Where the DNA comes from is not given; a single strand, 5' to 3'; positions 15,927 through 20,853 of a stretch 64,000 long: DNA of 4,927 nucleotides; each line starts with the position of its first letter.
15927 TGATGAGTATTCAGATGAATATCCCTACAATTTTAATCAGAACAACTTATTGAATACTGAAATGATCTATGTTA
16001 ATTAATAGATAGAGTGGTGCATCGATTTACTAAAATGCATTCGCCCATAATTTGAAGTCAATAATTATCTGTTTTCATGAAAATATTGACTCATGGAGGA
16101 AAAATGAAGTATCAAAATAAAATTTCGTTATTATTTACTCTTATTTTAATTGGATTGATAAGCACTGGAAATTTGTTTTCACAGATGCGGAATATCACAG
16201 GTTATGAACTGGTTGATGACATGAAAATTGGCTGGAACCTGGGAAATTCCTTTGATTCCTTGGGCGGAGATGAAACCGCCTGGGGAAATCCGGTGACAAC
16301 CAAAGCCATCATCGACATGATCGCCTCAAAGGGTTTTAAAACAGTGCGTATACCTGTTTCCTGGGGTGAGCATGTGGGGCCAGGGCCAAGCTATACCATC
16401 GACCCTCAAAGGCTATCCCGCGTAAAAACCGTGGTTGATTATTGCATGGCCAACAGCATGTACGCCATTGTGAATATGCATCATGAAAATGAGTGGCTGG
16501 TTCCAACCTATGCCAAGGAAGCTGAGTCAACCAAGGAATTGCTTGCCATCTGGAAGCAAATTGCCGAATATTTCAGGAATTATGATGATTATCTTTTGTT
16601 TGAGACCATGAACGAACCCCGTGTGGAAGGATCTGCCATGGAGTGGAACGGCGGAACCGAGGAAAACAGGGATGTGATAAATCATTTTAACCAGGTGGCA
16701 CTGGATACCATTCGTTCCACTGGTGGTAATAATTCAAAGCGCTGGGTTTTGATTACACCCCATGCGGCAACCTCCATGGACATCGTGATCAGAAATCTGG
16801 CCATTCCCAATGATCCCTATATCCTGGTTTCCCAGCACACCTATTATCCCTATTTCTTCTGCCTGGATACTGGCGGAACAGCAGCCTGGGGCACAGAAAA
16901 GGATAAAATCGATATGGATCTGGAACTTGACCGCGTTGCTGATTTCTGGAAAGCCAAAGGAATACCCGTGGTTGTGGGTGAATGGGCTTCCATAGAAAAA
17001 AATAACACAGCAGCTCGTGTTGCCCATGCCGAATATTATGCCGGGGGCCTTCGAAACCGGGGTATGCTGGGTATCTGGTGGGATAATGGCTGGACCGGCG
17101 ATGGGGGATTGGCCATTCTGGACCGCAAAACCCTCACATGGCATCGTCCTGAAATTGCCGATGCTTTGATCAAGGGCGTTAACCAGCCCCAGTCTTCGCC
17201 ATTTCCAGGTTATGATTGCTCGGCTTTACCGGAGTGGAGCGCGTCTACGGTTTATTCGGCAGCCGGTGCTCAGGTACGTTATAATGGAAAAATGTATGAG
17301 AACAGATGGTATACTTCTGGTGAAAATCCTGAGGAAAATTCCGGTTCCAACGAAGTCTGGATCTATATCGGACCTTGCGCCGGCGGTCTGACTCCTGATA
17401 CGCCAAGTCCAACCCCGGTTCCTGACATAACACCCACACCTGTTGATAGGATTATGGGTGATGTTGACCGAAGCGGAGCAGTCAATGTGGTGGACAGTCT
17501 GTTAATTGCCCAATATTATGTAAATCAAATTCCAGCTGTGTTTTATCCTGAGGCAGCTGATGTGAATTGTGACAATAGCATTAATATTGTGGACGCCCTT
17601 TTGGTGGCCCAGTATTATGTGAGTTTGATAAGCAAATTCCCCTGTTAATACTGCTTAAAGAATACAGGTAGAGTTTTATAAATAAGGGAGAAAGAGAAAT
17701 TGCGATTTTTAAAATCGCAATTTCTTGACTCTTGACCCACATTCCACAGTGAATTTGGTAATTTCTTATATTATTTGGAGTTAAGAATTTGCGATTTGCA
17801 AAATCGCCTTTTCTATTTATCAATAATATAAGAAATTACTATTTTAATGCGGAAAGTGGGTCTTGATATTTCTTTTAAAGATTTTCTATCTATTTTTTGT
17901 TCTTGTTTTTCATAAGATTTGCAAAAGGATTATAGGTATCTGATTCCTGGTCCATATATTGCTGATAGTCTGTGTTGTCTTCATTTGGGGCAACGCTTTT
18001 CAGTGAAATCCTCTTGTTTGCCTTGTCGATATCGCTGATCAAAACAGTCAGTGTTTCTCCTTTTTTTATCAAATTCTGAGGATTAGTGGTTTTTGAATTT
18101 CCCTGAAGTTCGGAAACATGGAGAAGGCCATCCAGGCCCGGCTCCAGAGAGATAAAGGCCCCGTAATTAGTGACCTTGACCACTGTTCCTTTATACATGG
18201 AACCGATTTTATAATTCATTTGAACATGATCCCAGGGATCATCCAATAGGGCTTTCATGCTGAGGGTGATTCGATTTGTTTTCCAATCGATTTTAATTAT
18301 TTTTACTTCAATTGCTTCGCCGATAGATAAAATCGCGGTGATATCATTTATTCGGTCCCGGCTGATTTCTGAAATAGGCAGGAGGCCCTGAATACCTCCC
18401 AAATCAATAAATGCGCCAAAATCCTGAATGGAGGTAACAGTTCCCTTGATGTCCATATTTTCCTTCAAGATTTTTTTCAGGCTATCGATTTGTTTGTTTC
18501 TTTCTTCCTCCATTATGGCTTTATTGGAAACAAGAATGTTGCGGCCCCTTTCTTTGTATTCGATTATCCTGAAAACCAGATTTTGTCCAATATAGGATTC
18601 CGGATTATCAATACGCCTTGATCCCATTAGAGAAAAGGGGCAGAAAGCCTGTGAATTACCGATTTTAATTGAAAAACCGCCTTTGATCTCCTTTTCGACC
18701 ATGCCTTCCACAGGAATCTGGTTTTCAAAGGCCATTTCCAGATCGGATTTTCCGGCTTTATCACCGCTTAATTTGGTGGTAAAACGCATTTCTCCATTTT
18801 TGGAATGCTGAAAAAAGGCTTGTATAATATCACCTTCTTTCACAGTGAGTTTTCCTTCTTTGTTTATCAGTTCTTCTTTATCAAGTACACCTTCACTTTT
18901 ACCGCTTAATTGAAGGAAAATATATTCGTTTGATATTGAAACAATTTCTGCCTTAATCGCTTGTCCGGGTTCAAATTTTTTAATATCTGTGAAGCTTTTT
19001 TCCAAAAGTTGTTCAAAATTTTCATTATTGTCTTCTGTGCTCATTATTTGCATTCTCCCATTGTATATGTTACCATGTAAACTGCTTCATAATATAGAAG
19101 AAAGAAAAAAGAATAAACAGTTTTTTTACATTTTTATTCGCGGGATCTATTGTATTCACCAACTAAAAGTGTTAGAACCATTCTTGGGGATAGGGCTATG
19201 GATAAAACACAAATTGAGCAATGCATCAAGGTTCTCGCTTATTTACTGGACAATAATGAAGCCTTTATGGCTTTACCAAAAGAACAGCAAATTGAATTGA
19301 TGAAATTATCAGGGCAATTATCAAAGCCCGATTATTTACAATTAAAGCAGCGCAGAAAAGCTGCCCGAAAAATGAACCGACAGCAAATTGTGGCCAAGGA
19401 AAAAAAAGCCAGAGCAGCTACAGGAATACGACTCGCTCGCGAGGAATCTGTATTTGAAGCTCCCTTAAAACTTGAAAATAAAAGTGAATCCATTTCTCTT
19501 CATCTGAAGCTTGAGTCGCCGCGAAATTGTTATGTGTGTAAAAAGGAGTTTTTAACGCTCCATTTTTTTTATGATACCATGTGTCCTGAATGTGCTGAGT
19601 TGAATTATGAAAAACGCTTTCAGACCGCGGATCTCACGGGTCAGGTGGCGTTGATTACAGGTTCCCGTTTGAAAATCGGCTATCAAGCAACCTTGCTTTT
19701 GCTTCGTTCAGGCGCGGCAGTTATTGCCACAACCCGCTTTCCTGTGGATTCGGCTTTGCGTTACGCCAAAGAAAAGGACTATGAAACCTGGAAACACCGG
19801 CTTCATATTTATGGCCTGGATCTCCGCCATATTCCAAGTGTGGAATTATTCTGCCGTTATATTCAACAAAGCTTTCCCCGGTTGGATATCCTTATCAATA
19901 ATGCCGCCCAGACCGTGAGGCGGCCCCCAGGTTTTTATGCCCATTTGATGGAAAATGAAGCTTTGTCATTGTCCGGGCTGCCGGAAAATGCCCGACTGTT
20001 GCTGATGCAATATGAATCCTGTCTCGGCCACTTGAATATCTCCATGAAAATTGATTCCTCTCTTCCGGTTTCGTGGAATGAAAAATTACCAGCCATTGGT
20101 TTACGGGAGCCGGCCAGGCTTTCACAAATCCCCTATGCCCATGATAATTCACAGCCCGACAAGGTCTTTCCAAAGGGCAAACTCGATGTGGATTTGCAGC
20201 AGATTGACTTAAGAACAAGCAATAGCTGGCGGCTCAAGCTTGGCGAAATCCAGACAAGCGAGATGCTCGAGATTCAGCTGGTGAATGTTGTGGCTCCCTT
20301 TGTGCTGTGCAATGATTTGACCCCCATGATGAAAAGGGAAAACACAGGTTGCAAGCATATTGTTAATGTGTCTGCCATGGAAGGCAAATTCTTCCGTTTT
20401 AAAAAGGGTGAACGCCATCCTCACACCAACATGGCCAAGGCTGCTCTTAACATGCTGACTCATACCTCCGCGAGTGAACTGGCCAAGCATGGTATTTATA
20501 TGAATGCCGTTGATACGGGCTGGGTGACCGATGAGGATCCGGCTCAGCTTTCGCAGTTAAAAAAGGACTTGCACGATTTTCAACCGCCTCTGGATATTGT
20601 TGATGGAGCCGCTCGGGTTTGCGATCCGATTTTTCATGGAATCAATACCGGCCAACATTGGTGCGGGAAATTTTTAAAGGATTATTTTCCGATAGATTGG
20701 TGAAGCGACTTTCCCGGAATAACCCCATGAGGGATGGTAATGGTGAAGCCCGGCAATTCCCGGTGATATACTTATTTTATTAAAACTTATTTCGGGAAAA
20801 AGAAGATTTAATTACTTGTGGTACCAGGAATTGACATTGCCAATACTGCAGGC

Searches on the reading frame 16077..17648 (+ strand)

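Call 63: search_protein_families(library=pfam, proteins=[window:16077-17648:+], max_evalue=0.00001)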
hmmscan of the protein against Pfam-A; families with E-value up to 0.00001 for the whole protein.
window:16077-17648:+ (523 aa): 3 families
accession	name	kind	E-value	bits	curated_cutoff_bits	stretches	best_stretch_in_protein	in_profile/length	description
PF00150.24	Cellulase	-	5.8e-60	203.5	23.5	1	62-338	10-269/272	Cellulase (glycosyl hydrolase family 5)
PF00404.24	Dockerin_1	-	6.2e-09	36.4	22.9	1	461-513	2-55/57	Dockerin type I domain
PF02839.19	CBM_5_12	-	7.7e-07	29.5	26.2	1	386-428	1-43/44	Carbohydrate-binding module family 5/12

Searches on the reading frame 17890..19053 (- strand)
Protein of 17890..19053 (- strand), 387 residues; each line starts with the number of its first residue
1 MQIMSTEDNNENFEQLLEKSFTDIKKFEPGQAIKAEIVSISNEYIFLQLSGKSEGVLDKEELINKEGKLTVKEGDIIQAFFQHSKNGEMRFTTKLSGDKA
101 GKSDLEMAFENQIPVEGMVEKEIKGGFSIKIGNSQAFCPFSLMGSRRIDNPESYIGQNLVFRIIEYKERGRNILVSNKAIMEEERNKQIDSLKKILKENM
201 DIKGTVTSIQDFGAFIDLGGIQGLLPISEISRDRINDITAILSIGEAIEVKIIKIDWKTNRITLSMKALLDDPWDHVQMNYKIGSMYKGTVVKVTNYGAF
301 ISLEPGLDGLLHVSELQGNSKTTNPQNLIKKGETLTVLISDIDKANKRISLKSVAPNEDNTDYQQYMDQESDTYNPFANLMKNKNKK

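Call 84: search_protein_families(library=pfam, proteins=[window:17890-19053:-], max_evalue=0.0001)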
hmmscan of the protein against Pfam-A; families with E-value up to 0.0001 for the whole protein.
window:17890-19053:- (387 aa): 4 families
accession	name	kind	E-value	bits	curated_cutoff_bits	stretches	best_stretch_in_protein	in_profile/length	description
PF00575.29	S1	-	2.9e-45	152.9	22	2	197-267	3-74/74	S1 RNA binding domain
PF23459.1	S1_RRP5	-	1.4e-12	48.4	27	0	283-348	3-67/72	RRP5 S1 domain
PF13509.12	S1_2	-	8.6e-09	35.8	21.8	0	30-94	2-61/61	S1 domain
PF21710.3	Spt6_S1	-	1.6e-06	28.7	27.5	0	291-347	24-80/91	Spt6, S1/OB domain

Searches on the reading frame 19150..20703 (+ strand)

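Call 62: search_protein_families(library=pfam, proteins=[window:19150-20703:+], max_evalue=0.00001)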
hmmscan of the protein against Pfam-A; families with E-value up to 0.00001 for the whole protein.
window:19150-20703:+ (517 aa): 2 families
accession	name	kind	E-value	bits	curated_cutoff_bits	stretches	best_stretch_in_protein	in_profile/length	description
PF00106.31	adh_short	-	8.1e-21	74.8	26.6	2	365-459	94-182/195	short chain dehydrogenase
PF13561.12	adh_short_C2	-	2.7e-15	57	27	1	364-469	89-186/236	Enoyl-(Acyl carrier protein) reductase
